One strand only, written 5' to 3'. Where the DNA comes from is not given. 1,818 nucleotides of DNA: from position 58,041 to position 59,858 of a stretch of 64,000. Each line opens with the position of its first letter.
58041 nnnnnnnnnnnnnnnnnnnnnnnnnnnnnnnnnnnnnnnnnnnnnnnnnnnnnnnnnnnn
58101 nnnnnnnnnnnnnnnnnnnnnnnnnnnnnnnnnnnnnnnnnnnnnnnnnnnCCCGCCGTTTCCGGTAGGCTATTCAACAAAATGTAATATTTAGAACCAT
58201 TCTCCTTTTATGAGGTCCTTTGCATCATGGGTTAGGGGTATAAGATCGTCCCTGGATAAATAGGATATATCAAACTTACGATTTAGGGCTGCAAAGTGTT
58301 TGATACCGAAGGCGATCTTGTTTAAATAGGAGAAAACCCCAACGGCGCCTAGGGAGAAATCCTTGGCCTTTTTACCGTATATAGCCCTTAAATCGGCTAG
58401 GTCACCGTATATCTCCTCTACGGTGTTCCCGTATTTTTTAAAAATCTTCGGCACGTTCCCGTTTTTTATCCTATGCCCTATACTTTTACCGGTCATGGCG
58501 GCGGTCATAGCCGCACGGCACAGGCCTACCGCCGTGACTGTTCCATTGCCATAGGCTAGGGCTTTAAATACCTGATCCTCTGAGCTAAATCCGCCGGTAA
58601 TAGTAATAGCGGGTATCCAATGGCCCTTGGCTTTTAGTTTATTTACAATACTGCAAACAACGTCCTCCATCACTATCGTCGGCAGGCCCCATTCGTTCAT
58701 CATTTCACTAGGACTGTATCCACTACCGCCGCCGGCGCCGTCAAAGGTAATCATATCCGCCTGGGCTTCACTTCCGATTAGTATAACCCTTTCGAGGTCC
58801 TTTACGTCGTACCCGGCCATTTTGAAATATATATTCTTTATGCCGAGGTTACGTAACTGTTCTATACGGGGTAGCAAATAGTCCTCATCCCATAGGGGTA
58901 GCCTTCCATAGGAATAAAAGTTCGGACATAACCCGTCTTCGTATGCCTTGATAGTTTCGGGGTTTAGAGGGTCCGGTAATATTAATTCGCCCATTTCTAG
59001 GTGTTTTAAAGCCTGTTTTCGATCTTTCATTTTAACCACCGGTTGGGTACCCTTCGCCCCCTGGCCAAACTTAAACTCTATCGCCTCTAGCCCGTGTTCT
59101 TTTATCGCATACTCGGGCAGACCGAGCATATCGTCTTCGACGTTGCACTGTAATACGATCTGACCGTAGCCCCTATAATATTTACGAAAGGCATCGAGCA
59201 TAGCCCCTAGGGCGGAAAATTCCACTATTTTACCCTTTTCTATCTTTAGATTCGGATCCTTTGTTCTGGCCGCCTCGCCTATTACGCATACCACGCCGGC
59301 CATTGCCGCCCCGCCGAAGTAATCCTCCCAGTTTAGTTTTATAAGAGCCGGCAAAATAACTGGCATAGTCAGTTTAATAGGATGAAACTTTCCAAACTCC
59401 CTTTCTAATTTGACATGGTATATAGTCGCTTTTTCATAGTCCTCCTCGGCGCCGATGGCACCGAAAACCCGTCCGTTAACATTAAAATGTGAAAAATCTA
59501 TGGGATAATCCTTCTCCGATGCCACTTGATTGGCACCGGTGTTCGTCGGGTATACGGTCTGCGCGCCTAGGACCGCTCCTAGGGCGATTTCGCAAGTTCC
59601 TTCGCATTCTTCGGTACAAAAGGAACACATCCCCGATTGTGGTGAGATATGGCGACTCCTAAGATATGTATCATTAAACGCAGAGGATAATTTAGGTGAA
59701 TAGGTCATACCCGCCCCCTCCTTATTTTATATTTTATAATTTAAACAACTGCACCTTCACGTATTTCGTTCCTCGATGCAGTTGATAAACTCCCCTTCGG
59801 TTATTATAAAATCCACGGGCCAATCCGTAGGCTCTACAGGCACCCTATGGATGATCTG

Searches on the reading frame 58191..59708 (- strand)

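Call 89: search_protein_families(library=pfam, proteins=[window:58191-59708:-], max_evalue=1e-8)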
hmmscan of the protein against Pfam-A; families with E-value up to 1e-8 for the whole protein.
window:58191-59708:- (505 aa): 1 family
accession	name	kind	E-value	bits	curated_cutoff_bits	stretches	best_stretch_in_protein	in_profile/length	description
PF01645.23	Glu_synthase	-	8.3e-11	42.1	20.4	1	278-403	191-310/369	Conserved region in glutamate synthase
